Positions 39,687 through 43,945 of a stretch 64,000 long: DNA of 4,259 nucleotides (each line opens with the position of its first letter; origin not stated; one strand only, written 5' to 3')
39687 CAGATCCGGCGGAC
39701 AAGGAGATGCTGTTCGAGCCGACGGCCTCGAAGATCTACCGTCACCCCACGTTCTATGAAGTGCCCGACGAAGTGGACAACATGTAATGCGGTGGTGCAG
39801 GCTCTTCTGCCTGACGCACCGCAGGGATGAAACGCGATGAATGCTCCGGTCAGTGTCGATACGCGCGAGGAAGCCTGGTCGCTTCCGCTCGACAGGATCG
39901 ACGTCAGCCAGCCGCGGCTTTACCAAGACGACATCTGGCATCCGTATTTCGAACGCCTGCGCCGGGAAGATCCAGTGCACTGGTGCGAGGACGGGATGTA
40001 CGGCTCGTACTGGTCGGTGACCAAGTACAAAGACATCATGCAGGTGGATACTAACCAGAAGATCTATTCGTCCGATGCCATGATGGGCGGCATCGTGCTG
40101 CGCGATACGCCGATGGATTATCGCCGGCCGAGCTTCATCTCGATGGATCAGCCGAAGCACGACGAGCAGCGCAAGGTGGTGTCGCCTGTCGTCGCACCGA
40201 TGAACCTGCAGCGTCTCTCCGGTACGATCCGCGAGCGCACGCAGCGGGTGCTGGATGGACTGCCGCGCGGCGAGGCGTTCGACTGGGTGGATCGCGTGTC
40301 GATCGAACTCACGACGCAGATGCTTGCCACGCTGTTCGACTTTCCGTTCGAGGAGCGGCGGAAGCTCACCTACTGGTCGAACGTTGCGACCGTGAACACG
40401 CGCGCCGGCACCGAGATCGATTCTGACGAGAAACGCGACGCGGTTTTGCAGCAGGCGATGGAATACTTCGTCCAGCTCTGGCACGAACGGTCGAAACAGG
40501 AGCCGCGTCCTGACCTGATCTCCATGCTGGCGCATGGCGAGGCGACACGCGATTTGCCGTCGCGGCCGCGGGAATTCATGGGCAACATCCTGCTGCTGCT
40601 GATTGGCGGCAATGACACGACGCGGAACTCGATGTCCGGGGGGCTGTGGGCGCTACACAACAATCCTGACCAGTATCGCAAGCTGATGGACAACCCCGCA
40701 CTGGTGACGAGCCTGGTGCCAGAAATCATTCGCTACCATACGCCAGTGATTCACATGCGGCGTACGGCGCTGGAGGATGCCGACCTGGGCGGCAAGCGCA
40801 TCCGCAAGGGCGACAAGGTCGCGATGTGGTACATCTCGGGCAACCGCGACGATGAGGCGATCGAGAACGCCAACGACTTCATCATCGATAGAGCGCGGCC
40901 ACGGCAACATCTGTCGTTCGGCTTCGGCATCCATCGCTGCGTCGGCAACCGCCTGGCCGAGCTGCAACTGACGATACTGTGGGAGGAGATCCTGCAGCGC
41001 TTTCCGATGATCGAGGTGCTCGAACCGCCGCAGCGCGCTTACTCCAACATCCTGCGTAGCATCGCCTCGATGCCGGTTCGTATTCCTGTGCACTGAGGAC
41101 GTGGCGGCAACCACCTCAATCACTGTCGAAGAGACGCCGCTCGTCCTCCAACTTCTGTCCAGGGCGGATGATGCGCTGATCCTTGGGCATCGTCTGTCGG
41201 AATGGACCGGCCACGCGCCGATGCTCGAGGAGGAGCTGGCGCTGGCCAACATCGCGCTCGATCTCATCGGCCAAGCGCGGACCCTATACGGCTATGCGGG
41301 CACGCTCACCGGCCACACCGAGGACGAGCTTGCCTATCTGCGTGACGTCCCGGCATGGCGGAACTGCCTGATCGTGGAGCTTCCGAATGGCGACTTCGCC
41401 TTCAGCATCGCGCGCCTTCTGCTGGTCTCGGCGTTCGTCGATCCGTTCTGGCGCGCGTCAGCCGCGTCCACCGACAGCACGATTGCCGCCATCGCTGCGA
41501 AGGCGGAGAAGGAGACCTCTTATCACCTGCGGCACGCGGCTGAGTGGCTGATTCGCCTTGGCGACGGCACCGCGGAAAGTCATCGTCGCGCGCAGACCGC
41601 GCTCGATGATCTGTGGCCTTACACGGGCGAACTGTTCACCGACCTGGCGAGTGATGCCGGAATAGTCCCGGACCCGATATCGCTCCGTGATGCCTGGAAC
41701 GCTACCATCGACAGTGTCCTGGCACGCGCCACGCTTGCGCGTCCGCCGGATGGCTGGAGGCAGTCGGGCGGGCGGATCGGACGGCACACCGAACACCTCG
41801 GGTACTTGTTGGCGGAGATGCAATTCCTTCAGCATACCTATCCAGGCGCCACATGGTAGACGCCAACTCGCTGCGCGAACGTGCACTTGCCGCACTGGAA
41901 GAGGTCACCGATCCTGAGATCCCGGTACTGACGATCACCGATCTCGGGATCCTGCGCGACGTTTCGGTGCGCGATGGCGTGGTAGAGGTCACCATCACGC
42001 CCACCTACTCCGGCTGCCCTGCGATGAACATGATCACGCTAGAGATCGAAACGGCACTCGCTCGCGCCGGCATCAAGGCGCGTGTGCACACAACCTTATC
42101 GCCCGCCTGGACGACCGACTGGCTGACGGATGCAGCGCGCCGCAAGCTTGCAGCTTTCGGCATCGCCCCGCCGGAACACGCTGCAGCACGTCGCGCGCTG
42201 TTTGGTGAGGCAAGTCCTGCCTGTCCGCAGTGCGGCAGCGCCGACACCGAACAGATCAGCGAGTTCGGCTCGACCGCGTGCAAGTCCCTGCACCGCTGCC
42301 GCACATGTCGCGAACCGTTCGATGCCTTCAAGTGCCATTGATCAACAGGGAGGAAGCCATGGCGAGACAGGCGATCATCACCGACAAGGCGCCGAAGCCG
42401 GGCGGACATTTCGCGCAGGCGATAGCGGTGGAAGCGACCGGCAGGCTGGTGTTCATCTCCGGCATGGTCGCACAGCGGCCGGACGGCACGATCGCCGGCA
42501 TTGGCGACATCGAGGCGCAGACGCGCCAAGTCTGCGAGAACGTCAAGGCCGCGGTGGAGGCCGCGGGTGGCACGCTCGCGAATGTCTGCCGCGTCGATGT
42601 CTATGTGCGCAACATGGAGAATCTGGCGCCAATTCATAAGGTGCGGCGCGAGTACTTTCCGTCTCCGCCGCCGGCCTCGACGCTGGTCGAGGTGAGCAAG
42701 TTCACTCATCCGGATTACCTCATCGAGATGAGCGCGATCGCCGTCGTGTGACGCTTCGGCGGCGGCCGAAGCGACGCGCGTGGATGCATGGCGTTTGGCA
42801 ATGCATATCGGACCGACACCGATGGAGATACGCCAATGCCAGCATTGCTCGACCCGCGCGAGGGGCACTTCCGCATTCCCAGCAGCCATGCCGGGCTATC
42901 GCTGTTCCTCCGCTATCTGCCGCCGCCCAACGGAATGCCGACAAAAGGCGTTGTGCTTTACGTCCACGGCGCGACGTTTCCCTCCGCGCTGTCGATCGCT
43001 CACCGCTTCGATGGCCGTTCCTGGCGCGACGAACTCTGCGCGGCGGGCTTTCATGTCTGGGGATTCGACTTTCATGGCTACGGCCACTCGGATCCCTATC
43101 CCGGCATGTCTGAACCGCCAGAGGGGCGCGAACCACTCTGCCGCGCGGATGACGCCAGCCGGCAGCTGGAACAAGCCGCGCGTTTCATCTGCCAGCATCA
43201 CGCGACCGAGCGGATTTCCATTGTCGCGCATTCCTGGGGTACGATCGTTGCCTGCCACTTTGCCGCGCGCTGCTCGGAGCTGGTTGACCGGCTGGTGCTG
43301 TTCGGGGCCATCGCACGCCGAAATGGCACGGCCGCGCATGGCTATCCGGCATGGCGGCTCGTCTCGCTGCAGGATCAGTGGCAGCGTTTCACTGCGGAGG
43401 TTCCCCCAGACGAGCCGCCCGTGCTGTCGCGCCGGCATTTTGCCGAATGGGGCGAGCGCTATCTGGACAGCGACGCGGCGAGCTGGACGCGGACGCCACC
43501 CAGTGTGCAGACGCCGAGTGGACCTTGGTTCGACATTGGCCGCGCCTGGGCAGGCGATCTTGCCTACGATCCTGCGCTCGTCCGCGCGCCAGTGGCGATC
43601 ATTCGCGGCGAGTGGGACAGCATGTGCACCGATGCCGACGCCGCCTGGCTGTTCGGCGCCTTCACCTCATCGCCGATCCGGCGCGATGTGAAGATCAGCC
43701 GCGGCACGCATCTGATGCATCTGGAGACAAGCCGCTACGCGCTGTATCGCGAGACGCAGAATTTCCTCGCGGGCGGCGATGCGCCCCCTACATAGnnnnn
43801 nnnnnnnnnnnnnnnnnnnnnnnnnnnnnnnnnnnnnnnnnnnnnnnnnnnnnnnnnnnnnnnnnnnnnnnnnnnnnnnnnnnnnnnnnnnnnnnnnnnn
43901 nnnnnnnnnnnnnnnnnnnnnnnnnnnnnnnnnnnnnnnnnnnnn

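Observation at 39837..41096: CYP153-like P450 embedded between paaB and paaC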

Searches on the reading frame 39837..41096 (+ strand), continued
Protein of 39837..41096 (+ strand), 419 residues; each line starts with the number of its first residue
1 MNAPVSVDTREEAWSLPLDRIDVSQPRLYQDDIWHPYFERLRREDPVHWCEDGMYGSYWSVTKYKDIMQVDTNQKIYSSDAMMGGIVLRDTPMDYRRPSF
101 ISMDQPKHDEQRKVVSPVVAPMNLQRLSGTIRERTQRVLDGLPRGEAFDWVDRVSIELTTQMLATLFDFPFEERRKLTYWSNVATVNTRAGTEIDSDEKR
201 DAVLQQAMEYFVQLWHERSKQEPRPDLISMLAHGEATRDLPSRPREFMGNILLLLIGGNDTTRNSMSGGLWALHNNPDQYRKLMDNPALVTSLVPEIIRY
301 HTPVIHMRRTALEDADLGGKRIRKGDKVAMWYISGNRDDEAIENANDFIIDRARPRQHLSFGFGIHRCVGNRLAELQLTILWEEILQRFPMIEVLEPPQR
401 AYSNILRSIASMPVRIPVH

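Call 40: find_encoding_contigs(protein=P0001, flank=10000, max_places=6)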
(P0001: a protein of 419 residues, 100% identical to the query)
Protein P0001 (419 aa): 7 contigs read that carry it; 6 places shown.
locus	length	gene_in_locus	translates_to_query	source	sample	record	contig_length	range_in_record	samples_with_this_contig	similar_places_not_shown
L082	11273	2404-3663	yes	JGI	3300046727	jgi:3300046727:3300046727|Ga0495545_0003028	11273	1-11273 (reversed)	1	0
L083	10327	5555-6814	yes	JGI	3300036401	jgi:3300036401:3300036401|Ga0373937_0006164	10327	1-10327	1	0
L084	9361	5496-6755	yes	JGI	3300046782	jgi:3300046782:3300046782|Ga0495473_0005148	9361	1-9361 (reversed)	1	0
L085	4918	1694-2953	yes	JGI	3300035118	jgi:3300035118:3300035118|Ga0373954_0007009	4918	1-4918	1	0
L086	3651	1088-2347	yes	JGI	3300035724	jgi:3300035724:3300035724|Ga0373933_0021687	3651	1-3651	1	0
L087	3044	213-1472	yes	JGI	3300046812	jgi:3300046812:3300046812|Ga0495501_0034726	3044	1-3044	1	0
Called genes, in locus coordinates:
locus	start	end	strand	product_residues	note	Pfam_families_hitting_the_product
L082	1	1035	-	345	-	?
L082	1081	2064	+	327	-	PF05138:PaaA_PaaC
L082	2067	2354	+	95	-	PF06243:PaaB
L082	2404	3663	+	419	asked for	PF00067:p450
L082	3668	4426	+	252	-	PF05138:PaaA_PaaC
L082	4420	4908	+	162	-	PF01883:FeS_assembly_P, PF23451:Zn_ribbon_PaaD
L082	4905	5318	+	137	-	PF01042:Ribonuc_L-PSP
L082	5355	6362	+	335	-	PF12146:Hydrolase_4, PF00561:Abhydrolase_1, PF12697:Abhydrolase_6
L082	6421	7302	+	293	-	PF02668:TauD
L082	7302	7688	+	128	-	PF01796:OB_ChsH2_C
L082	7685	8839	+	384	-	PF00108:Thiolase_N (faint), PF22691:Thiolase_C_1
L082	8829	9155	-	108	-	-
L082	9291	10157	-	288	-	-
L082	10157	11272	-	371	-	?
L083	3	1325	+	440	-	?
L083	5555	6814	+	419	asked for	PF00067:p450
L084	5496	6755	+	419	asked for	PF00067:p450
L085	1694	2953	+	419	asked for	PF00067:p450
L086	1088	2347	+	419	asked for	PF00067:p450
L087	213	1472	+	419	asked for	PF00067:p450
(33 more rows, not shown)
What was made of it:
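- Checked: The identical protein in the same gene order was independently assembled in six JGI metagenomes (call 40).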

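Call 55: get_annotated_region(hit=H3, flank=5000)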
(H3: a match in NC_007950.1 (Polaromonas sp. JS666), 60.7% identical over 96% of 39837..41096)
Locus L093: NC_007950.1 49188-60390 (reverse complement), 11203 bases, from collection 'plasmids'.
description: Polaromonas sp. JS666 plasmid 2, complete sequence
organism: Polaromonas sp. JS666 (NCBI taxid 296591)
taxonomy: Bacteria; Pseudomonadota; Betaproteobacteria; Burkholderiales; Comamonadaceae; Polaromonas; Polaromonas sp. JS666
host: -; source: -; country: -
typing (MOB-suite, as given by PLSDB): conjugative; replicon rep_cluster_7; relaxase MOBH; mating-pair formation MPF_T
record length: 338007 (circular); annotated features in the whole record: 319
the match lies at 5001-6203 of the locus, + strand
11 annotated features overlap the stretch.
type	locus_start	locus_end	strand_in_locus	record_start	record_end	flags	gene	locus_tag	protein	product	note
CDS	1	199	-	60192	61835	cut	-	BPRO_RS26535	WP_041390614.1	choline dehydrogenase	-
CDS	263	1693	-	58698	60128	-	-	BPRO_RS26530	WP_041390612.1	aldehyde dehydrogenase family protein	-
CDS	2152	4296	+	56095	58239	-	-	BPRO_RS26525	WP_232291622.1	PQQ-dependent dehydrogenase, methanol/ethanol family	-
CDS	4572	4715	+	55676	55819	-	-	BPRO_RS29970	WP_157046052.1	hypothetical protein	-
CDS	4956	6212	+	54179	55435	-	-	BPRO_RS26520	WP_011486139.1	cytochrome P450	-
CDS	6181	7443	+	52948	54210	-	-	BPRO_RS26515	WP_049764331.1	FAD-dependent oxidoreductase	-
CDS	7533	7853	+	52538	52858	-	-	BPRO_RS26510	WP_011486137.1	2Fe-2S iron-sulfur cluster-binding protein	-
CDS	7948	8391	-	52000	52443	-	-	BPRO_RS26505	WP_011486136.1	PaaI family thioesterase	-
CDS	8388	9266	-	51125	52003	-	-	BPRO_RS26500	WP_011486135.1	SDR family oxidoreductase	-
CDS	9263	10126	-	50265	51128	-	-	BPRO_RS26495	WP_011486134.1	SDR family oxidoreductase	-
CDS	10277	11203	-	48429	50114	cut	-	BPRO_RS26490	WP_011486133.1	electron transfer flavoprotein-ubiquinone oxidoreductase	GO:0022900 - electron transport chain [Evidence IEA]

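Call 70: search_protein_families(library=pfam, proteins=[L029:4401-5024:+, L029:5264-6421:+, L029:6334-7854:+, L029:10731-11834:+, L029:11850-13109:-, L022:4289-5611:+, L022:5611-6741:+, L022:7291-8721:-, L022:8857-10035:-, L028:10795-11826:+], max_evalue=0.0001)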
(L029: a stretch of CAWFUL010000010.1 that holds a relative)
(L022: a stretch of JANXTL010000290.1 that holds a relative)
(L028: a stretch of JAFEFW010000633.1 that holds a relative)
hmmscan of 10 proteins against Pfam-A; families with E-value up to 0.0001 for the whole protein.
L029:4401-5024:+ (207 aa): 4 families
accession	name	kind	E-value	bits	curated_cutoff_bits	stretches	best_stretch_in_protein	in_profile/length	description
PF13412.12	HTH_24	-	4.8e-20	71.3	21.9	1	59-106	1-48/48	Winged helix-turn-helix DNA-binding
PF13404.12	HTH_AsnC-type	-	3.3e-17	62.5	27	1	59-100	1-42/42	AsnC-type helix-turn-helix domain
PF01037.27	AsnC_trans_reg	-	4.6e-13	49.3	25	1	129-194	5-69/73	Lrp/AsnC ligand binding domain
PF12840.13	HTH_20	-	2.6e-05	24.5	27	1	64-106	7-49/51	Helix-turn-helix domain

L029:5264-6421:+ (385 aa): 3 families
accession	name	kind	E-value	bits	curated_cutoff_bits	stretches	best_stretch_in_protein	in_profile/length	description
PF00535.33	Glycos_transf_2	-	9e-32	110.7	23.3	1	29-196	1-167/168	Glycosyl transferase family 2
PF04138.20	GtrA_DPMS_TM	-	2.3e-21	76.6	26.1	1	266-382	2-117/117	GtrA/DPMS, transmembrane domain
PF13641.12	Glyco_tranf_2_3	-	9.7e-08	32.7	27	1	28-118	3-97/230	Glycosyltransferase like family 2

L029:6334-7854:+ (506 aa): 2 families
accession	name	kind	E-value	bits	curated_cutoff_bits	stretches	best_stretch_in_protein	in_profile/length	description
PF13231.12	PMT_2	-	1.5e-33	116.7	26.1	1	72-233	1-160/160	Dolichyl-phosphate-mannose-protein mannosyltransferase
PF02366.24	PMT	-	4.9e-08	33.3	22.7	1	70-203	58-201/245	Dolichyl-phosphate-mannose-protein mannosyltransferase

L029:10731-11834:+ (367 aa): 3 families
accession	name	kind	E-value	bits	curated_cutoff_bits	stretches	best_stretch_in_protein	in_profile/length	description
PF00561.26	Abhydrolase_1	-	3.2e-28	99.5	25.8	1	54-341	2-240/245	alpha/beta hydrolase fold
PF12697.13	Abhydrolase_6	-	1.6e-15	58.8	26.3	1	55-349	1-214/217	Alpha/beta hydrolase family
PF12146.15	Hydrolase_4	-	1.7e-07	31.2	27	1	55-148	7-103/239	Serine aminopeptidase, S33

L029:11850-13109:- (419 aa): 3 families
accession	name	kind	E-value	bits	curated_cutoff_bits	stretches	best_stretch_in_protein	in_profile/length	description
PF01266.30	DAO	-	2.1e-59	202.3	27.9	1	56-412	1-350/353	FAD dependent oxidoreductase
PF13450.12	NAD_binding_8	-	1.2e-06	29.2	21.9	1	59-98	1-40/68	NAD(P)-binding Rossmann-like domain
PF07992.20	Pyr_redox_2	-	6.3e-05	23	26.1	0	55-101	143-189/291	Pyridine nucleotide-disulphide oxidoreductase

L022:4289-5611:+ (440 aa): 3 families
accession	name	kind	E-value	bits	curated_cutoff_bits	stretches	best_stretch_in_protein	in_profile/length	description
PF00441.29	Acyl-CoA_dh_1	-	3e-23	83.1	22.4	1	272-437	1-149/150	Acyl-CoA dehydrogenase, C-terminal domain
PF02770.24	Acyl-CoA_dh_M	-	3.2e-23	82.2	33.3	1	165-260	1-97/97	Acyl-CoA dehydrogenase, middle domain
PF02771.21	Acyl-CoA_dh_N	-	3e-19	69.9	22.9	1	46-159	1-111/113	Acyl-CoA dehydrogenase, N-terminal domain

L022:5611-6741:+ (376 aa): 3 families
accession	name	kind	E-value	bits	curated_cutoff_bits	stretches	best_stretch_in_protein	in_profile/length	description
PF00441.29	Acyl-CoA_dh_1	-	1.1e-24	87.7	22.4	1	225-369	1-143/150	Acyl-CoA dehydrogenase, C-terminal domain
PF02771.21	Acyl-CoA_dh_N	-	3.5e-19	69.7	22.9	1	6-117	1-112/113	Acyl-CoA dehydrogenase, N-terminal domain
PF02770.24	Acyl-CoA_dh_M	-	8.4e-16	58.4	33.3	1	122-197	1-76/97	Acyl-CoA dehydrogenase, middle domain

L022:7291-8721:- (476 aa): 10 families
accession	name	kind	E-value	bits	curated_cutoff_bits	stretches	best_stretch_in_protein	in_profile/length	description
PF02754.22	CCG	-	9.6e-31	106.2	20.6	2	238-321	1-85/85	Cysteine-rich domain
PF13183.11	Fer4_8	-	1.2e-10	42.2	27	1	70-138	2-68/68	4Fe-4S dicluster domain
PF12838.12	Fer4_7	-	9.4e-10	39.3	27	1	72-138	1-52/52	4Fe-4S dicluster domain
PF13534.11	Fer4_17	-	2e-09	38.3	22.2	1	73-139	2-61/61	4Fe-4S dicluster domain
PF13237.11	Fer4_10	-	2.7e-09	37.3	25.5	1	70-135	6-53/53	4Fe-4S dicluster domain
PF13187.11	Fer4_9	-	5.4e-07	30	27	0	66-85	31-49/52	4Fe-4S dicluster domain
PF13484.11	Fer4_16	-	1.8e-06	29.1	30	1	73-136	2-65/66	4Fe-4S double cluster binding domain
PF12837.12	Fer4_6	-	2.9e-05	24.2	25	0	122-138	7-23/24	4Fe-4S binding domain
PF00037.32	Fer4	-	7.3e-05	22.9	21.1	0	119-137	3-21/24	4Fe-4S binding domain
PF12797.12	Fer4_2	-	8.3e-05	22.8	24.5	0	117-136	3-22/22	4Fe-4S binding domain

L022:8857-10035:- (392 aa): 1 family
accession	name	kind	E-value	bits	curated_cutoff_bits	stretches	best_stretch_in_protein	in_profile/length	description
PF01565.28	FAD_binding_4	-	2.4e-19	69.8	26.4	1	9-145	9-137/139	FAD binding domain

L028:10795-11826:+ (343 aa): 3 families
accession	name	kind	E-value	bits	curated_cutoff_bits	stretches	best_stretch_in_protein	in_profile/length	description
PF00561.26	Abhydrolase_1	-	1e-24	88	25.8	1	29-321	2-244/245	alpha/beta hydrolase fold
PF12697.13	Abhydrolase_6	-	8.3e-15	56.5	26.3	1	30-328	1-217/217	Alpha/beta hydrolase family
PF12146.15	Hydrolase_4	-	6.6e-10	39.1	27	1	30-126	7-105/239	Serine aminopeptidase, S33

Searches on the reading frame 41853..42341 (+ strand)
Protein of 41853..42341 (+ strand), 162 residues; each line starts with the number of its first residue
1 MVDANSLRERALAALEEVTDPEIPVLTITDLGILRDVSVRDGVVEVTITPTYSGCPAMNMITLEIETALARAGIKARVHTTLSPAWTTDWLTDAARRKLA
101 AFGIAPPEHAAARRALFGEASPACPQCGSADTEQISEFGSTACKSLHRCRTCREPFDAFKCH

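Call 4: search_protein_families(library=ncbifam, proteins=[window:41853-42341:+], max_evalue=0.00001)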
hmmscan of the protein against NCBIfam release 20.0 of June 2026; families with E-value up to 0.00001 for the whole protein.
window:41853-42341:+ (162 aa): 5 families
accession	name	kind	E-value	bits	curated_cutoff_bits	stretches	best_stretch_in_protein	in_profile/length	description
TIGR02159.1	PA_CoA_Oxy4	equivalog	6.2e-57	192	108.15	1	18-161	1-145/146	1,2-phenylacetyl-CoA epoxidase subunit PaaD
NF041868.1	paad_haloarch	equivalog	4.8e-22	78.4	180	1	3-104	23-125/127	1,2-phenylacetyl-CoA epoxidase subunit PaaD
TIGR02945.1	SUF_assoc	equivalog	6.8e-14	52.1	143.4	1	7-100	2-97/99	SUF system Fe-S cluster assembly protein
NF041869.1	paae_haloarch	equivalog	4e-09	36.5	100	1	121-160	17-56/56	1,2-phenylacetyl-CoA epoxidase subunit PaaE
TIGR03406.1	FeS_long_SufT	hypoth_equivalog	7.2e-08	32.4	202.6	1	7-98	74-171/174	putative Fe-S cluster assembly protein SufT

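Call 5: search_protein_families(library=pfam, proteins=[window:41853-42341:+], max_evalue=0.00001)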
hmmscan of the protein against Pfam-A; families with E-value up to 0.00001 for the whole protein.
window:41853-42341:+ (162 aa): 2 families
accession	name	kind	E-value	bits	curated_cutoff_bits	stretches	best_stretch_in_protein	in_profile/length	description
PF23451.1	Zn_ribbon_PaaD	-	1.2e-21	76.6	27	1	115-160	8-53/53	PaaD zinc beta ribbon domain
PF01883.24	FeS_assembly_P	-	5.2e-18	65.5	23.5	1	9-70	2-62/73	Iron-sulfur cluster assembly protein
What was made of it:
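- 41853..42341 (+): paaD (overlaps paaC by 7 nt). TIGR02159 at 192 bits; FeS_assembly_P plus PaaD zinc ribbon (calls 4, 5).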

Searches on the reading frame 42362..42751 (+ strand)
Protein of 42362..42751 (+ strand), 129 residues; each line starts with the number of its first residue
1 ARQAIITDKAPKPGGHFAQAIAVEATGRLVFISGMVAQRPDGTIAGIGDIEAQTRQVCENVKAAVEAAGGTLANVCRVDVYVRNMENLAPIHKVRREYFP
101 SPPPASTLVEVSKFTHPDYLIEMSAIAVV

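Call 4: search_protein_families(library=ncbifam, proteins=[window:42362-42751:+], max_evalue=0.00001)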
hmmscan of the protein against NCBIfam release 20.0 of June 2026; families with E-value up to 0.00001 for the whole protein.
window:42362-42751:+ (129 aa): 3 families
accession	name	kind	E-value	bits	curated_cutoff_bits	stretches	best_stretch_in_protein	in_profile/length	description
TIGR00004.1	TIGR00004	subfamily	1e-24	87.1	106.25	1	3-128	2-124/125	Rid family detoxifying hydrolase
TIGR03610.1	RutC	equivalog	2.8e-17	63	169.1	1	3-128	4-125/127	pyrimidine utilization protein C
NF008490.0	PRK11401.1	equivalog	1.3e-11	44.5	222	1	3-128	3-126/129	enamine/imine deaminase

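Call 5: search_protein_families(library=pfam, proteins=[window:42362-42751:+], max_evalue=0.00001)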
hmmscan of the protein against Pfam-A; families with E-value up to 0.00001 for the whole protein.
window:42362-42751:+ (129 aa): 1 family
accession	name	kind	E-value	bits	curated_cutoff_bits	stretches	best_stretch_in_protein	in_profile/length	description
PF01042.26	Ribonuc_L-PSP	-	4.4e-26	91.7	27.3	1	8-129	2-121/121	Endoribonuclease L-PSP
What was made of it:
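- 42338..42751 (+): RidA/YjgF-family protein (overlaps paaD by 4 nt). It is the most conserved gene of the run. PF01042 (call 5).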

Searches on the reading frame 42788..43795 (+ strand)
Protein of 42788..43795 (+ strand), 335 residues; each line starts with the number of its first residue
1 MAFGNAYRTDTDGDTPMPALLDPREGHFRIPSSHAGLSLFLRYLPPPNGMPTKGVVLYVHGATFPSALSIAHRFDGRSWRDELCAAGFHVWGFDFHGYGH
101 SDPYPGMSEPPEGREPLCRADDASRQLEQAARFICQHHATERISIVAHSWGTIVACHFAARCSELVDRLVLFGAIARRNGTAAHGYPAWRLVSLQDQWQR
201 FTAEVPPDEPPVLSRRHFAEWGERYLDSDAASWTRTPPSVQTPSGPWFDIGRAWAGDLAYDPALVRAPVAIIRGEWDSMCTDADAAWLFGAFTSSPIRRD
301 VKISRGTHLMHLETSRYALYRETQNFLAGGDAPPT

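Call 4: search_protein_families(library=ncbifam, proteins=[window:42788-43795:+], max_evalue=0.00001)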
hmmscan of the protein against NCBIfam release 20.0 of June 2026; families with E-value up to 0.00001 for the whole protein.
window:42788-43795:+ (335 aa): 0 families

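Call 5: search_protein_families(library=pfam, proteins=[window:42788-43795:+], max_evalue=0.00001)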
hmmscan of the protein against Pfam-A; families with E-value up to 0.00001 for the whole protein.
window:42788-43795:+ (335 aa): 3 families
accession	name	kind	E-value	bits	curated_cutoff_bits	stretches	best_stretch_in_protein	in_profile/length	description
PF00561.26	Abhydrolase_1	-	8.7e-14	52.2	25.8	1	79-313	16-243/245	alpha/beta hydrolase fold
PF12146.15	Hydrolase_4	-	3.6e-13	49.8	27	1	53-313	4-237/239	Serine aminopeptidase, S33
PF12697.13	Abhydrolase_6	-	8e-11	43.4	26.3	1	56-313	1-209/217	Alpha/beta hydrolase family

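Call 58: search_solved_structures(query=window:42788-43792:+, max_evalue=0.00001)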
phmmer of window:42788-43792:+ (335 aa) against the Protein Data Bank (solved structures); distinct sequences matched with E-value up to 0.00001: 0.
